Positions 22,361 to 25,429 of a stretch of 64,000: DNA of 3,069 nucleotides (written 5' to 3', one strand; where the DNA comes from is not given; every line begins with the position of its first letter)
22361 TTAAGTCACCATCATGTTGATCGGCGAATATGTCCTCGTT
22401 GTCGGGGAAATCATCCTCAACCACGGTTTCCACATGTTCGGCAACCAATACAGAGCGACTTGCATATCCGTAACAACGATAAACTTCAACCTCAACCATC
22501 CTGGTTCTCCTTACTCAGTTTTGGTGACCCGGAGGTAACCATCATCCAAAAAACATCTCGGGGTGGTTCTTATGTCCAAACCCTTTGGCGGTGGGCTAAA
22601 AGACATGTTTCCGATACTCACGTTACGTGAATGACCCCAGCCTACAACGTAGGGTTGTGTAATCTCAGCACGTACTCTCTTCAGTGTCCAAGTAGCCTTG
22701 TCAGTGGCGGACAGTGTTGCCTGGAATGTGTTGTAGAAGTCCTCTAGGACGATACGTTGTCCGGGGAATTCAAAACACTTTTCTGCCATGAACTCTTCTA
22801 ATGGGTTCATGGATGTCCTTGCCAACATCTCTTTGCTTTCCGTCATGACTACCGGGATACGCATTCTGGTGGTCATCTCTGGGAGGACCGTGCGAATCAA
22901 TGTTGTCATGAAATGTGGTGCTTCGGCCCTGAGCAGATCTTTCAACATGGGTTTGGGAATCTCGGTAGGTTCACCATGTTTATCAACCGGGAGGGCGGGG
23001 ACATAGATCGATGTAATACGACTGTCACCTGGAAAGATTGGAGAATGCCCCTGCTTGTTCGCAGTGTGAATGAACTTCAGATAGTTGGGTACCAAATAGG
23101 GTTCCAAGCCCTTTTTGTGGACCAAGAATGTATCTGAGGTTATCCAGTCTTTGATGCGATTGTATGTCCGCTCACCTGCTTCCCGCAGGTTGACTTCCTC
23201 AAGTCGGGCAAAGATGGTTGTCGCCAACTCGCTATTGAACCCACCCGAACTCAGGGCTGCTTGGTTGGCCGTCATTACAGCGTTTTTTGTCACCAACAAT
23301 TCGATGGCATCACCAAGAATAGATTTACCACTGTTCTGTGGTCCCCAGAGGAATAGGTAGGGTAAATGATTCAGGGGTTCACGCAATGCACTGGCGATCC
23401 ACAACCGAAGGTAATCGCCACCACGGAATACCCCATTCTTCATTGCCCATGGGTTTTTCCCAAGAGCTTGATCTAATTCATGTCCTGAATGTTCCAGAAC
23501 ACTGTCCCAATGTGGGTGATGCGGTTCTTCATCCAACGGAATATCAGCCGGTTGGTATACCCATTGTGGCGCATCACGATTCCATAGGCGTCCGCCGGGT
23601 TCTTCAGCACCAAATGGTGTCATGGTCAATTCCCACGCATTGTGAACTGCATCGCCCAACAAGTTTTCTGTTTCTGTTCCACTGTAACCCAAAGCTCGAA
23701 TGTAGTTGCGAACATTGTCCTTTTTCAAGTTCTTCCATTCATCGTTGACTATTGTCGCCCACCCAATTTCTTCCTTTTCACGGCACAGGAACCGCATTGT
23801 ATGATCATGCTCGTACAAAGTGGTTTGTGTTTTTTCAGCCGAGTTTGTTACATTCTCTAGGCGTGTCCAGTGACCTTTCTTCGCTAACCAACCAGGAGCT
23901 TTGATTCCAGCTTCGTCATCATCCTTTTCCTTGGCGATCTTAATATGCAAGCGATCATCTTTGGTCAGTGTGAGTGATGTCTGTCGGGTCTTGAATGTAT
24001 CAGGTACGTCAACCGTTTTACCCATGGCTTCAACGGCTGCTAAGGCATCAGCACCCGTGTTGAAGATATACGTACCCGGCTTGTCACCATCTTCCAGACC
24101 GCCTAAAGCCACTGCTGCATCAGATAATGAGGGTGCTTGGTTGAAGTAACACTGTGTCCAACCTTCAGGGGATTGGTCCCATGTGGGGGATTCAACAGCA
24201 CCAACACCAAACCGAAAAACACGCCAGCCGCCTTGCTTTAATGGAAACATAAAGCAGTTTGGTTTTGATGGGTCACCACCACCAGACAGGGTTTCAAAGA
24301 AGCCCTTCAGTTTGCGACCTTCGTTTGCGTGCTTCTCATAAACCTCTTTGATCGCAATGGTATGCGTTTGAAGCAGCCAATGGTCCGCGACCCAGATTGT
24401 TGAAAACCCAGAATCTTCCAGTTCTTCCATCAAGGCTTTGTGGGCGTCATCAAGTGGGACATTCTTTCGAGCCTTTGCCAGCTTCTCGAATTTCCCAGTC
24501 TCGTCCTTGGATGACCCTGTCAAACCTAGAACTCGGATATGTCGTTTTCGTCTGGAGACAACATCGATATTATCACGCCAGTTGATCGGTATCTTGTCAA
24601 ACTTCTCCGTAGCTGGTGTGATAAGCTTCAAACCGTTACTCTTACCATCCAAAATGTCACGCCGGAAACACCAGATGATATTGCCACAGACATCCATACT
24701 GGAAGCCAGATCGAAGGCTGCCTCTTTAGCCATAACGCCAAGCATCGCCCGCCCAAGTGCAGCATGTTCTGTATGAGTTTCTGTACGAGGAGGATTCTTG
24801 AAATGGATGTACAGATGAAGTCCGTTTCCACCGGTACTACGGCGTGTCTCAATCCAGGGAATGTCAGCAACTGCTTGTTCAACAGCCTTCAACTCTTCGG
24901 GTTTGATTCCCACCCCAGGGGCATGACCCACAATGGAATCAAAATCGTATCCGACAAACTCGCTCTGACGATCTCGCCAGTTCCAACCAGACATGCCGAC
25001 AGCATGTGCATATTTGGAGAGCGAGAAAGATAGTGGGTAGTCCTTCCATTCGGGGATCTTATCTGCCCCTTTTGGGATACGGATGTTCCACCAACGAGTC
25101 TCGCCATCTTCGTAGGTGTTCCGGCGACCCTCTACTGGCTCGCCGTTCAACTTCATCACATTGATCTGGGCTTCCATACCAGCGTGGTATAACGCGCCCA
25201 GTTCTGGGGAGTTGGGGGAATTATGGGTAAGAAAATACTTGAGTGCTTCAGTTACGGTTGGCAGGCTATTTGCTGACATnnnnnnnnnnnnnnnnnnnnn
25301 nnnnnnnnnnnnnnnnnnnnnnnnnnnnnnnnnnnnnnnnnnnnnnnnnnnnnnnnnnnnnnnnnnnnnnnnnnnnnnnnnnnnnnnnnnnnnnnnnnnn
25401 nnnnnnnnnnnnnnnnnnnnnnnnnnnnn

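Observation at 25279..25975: Iteron array between the divergent primase-helicase and parB genes: candidate replication origin and centromere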

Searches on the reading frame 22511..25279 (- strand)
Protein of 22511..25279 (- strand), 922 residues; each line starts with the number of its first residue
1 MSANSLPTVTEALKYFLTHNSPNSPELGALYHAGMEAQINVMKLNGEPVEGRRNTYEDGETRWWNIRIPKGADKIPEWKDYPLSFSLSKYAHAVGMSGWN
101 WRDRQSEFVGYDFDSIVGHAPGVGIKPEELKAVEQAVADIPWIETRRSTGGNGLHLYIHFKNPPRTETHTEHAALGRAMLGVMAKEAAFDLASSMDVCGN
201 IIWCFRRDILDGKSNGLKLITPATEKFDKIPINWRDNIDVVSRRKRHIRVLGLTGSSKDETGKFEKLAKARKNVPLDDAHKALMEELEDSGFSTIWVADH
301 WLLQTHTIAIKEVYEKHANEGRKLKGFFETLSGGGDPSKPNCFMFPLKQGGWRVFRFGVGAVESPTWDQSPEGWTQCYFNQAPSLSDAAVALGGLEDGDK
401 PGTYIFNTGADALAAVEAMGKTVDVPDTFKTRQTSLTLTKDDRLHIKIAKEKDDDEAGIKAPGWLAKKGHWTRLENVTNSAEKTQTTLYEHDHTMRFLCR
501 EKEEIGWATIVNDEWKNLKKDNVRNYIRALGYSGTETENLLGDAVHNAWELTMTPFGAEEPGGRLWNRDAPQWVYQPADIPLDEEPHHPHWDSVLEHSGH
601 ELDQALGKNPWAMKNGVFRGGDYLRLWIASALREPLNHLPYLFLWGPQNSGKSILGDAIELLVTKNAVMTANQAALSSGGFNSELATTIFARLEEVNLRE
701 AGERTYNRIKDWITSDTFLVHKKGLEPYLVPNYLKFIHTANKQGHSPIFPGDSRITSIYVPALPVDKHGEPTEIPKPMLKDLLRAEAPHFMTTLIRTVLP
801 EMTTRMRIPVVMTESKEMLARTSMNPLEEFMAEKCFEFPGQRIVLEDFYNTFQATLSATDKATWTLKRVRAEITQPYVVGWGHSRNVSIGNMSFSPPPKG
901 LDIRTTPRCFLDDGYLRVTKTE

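Call 8: search_protein_families(library=pfam, proteins=[window:22511-25279:-])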
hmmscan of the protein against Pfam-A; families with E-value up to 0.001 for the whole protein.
window:22511-25279:- (922 aa): 1 family
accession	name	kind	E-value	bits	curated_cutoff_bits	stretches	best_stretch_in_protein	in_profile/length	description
PF19263.5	DUF5906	-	4e-14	53.7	27.6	1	644-752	1-110/114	Family of unknown function (DUF5906)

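Call 15: find_related_loci(query=window:22511-25279:-, collection=viral_contigs, flank=6000)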
Query window:22511-25279:- (922 aa) in viral_contigs; peptide patterns used: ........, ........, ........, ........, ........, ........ (x = any residue, [..] = any of these).
19 stretches matched a pattern; 5 encode a relative of the query (tblastn E <= 1e-3); 5 distinct loci.
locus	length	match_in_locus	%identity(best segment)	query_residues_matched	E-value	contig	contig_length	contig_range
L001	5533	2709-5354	38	8-911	0e+0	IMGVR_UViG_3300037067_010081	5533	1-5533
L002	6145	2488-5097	37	6-897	0e+0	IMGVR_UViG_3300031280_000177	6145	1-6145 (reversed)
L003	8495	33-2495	37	56-897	9e-170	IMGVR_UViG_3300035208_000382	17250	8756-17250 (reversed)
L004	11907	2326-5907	37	7-898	4e-106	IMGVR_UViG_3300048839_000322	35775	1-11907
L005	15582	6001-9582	36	8-899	9e-103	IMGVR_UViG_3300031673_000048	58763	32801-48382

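Call 27: search_protein_families(library=phrogs, proteins=[window:22511-25279:-])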
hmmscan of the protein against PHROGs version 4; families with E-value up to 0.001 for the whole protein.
window:22511-25279:- (922 aa): 2 families
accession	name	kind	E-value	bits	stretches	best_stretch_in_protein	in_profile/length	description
phrog_1156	-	DNA, RNA and nucleotide metabolism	1.5e-17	64.5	1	622-876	540-803/855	DNA primase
phrog_1829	-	DNA, RNA and nucleotide metabolism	5.4e-12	45.6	1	624-862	489-721/772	DNA primase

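Call 29: search_protein_families(library=pfam, proteins=[L005:3861-4832:-, L004:893-1966:-, L005:5992-9636:+, L005:2670-3311:-, L004:162-851:-, L005:10000-10560:+])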
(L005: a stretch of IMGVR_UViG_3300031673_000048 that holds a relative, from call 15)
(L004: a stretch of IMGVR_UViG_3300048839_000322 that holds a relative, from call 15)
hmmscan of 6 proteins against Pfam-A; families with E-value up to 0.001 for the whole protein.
L005:3861-4832:- (323 aa): 2 families
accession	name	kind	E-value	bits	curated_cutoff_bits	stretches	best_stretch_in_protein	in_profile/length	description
PF17762.8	HTH_ParB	-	2.7e-09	37.5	22.6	1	109-197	2-90/102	ParB HTH domain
PF02195.25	ParB_N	-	5.2e-09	36.5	26.3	1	6-106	3-95/95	ParB N-terminal domain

L004:893-1966:- (357 aa): 2 families
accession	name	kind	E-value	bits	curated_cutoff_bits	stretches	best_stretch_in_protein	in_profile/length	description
PF02195.25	ParB_N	-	1.7e-12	47.6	26.3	1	13-112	3-95/95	ParB N-terminal domain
PF17762.8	HTH_ParB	-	1e-08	35.7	22.6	1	118-199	5-86/102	ParB HTH domain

L005:5992-9636:+ (1214 aa): 3 families
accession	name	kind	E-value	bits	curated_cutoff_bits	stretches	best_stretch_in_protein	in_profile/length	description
PF19263.5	DUF5906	-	6.4e-15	56.2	27.6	1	945-1053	1-110/114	Family of unknown function (DUF5906)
PF14890.11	Intein_splicing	-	5e-07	30.1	35.8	1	340-646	11-155/155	Intein splicing domain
PF14528.11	LAGLIDADG_3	-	0.00041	21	22.5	0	515-552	3-42/82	LAGLIDADG-like domain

L005:2670-3311:- (213 aa): 0 families

L004:162-851:- (229 aa): 0 families

L005:10000-10560:+ (186 aa): 1 family
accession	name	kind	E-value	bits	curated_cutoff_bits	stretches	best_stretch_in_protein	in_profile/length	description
PF21448.3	DNMK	-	4.2e-07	30.2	27.1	1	104-173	160-231/232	Deoxynucleotide monophosphate kinase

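Call 34: search_dna_similar(query=window:22511-25279:-, collection=phages, mode=protein, max_rows=30)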
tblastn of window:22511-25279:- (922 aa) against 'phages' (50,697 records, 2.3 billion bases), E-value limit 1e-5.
Records with a match: 1; places in all: 1; records where one place covers at least 80% of the query: 0.
Best place of each record, by identity: <60% 1.
By first word of the organism name: Erythrobacter 1.
By host as written in the record: Erythrobacter sp. JL475 1.
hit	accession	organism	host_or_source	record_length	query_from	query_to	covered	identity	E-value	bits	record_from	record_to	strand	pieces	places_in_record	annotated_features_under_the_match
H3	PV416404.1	Erythrobacter phage XM05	Erythrobacter sp. JL475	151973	585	754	18%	29.4%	4e-6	57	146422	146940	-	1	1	DNA primase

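Call 64: search_solved_structures(query=window:22511-25279:-, max_evalue=1)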
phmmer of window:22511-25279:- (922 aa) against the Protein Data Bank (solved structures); distinct sequences matched with E-value up to 1: 2.
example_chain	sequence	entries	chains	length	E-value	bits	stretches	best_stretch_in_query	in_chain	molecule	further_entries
6k9e_A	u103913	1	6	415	3e-06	28.6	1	640-758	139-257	Primase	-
6k9c_A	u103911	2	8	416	3e-06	28.6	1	640-758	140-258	Primase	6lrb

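Call 86: find_homologous_proteins(query=window:22511-25279:-, max_evalue=1e-20)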
Query window:22511-25279:- (922 aa): 303 proteins with E <= 1e-20 among 8000 candidates; the best 120 are listed.
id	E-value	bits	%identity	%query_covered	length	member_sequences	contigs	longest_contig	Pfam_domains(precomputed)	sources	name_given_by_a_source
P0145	0.0e+0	2185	100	100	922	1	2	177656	PF19263.6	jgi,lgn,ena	-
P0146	0.0e+0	1434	65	100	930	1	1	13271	PF19263.6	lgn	-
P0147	0.0e+0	1380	62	99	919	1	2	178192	PF19263.6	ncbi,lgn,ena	-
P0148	3.5e-243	828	43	96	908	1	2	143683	PF19263.6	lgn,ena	-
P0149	9.2e-241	820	43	97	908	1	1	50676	PF19263.6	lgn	-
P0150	1.8e-237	809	43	97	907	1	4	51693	PF19263.6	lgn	-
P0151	3.2e-235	801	43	99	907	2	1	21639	PF19263.6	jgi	jgi:hypothetical protein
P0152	3.4e-235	801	43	96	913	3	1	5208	PF19263.6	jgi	jgi:hypothetical protein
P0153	1.0e-234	800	43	97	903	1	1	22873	PF19263.6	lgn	-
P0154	2.0e-234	799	42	99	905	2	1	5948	PF19263.6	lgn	-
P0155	1.5e-233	796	43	96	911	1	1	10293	PF19263.6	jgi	jgi:hypothetical protein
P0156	6.2e-233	794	43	97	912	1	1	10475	PF19263.6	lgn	-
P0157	9.3e-233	793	42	94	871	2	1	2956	PF19263.6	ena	-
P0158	1.3e-232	793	42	97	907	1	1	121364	PF19263.6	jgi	jgi:hypothetical protein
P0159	1.8e-232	792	42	96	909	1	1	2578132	PF19263.6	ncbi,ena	-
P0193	8.7e-221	754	42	98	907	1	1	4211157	PF19263.6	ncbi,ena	-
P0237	5.0e-208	711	41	97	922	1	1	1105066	PF19263.6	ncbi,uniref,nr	ncbi:DUF5906 domain-containing protein [Thalassoroseus pseudoceratinae]|uniref:DUF5906 domain-contai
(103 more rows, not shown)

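Call 87: find_encoding_contigs(protein=P0237, flank=10000, max_places=2)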
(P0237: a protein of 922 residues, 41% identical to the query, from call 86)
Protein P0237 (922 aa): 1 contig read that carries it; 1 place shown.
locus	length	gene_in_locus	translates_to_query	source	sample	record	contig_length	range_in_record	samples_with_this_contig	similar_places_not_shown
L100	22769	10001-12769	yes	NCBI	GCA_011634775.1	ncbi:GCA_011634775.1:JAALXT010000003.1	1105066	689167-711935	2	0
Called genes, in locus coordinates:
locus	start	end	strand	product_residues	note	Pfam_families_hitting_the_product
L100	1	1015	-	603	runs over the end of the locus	PF02730:AFOR_N, PF01314:AFOR_C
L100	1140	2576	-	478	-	PF16655:PhoD_N, PF16656:Pur_ac_phosph_N (weak), PF09423:PhoD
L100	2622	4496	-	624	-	PF00884:Sulfatase, PF16347:SGSH_C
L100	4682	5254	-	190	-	PF00227:Proteasome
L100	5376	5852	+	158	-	PF02657:SufE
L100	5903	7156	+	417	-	PF00155:Aminotran_1_2, PF00266:Aminotran_5, PF01053:Cys_Met_Meta_PP (weak)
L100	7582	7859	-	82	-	-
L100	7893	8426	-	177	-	-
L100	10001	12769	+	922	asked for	PF19263:DUF5906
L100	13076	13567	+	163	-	PF12728:HTH_17 (weak)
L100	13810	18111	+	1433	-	PF00069:Pkinase, PF07714:PK_Tyr_Ser-Thr, PF14531:Kinase-like (faint), PF01636:APH (faint), PF03109:ABC1, PF13191:AAA_16, PF13432:TPR_16 (faint), PF07719:TPR_2 (faint), +4 more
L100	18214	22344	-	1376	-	PF00069:Pkinase, PF03109:ABC1, PF07714:PK_Tyr_Ser-Thr, PF13191:AAA_16, PF00515:TPR_1 (faint), PF07719:TPR_2 (faint), PF13424:TPR_12 (faint), PF13181:TPR_8 (faint)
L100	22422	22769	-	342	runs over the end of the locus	PF07963:N_methyl (weak), PF07596:SBP_bac_10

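Call 94: find_encoding_contigs(protein=P0193, flank=8000, max_places=1)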
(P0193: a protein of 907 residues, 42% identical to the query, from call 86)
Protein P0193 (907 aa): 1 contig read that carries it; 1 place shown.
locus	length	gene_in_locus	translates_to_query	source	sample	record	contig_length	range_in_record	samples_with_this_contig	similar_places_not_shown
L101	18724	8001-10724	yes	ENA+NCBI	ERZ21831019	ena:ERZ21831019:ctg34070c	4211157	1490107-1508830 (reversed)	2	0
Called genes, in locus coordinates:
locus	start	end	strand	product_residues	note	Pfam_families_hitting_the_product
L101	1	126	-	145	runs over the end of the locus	-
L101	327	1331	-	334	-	PF02195:ParB_N, PF17762:HTH_ParB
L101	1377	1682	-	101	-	-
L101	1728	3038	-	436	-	-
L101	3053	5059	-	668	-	-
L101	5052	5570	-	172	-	-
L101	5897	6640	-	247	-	-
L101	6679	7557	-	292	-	PF02195:ParB_N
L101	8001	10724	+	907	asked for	PF19263:DUF5906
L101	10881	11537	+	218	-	PF21448:DNMK (faint)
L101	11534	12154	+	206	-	PF00929:RNase_T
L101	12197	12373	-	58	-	-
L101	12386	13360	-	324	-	-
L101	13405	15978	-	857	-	-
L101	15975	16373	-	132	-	-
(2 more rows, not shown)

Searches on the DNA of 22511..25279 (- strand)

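Call 91: search_rna_families(source=L100, start=8400, end=10100, threshold=evalue, max_evalue=1)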
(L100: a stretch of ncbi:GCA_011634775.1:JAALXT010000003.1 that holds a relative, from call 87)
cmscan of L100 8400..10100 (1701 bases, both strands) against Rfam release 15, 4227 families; matches with E-value up to 1: 3.
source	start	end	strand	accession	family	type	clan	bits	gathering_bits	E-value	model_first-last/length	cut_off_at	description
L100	9062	9146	+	RF00005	tRNA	Gene; tRNA;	CL00001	54.5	29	1.5e-10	1-71/71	no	tRNA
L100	9454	9501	-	RF01696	Chlorobi-1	Gene; sRNA;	-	23.4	50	0.0012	1-67/67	no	Chlorobi-1 RNA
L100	9398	9440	-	RF01696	Chlorobi-1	Gene; sRNA;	-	18.3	50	0.063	1-67/67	no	Chlorobi-1 RNA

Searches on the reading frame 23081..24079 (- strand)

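Call 85: search_protein_families(library=pfam, proteins=[window:23081-24079:-], max_evalue=1)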
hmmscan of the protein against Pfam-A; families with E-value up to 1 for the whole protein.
window:23081-24079:- (333 aa): 2 families
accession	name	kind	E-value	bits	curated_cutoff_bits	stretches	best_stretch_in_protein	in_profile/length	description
PF19263.5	DUF5906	-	7.3e-10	39.9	27.6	1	244-333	1-93/114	Family of unknown function (DUF5906)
PF13555.12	AAA_29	-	0.0024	18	27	1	243-275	26-58/61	P-loop containing region of AAA domain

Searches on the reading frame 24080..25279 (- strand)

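Call 85: search_protein_families(library=pfam, proteins=[window:24080-25279:-], max_evalue=1)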
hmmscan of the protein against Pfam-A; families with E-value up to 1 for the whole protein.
window:24080-25279:- (400 aa): 1 family
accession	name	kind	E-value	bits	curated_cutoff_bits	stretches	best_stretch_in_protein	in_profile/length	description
PF00296.26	Bac_luciferase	-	0.17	11.7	27.9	1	279-302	24-47/314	Luciferase-like monooxygenase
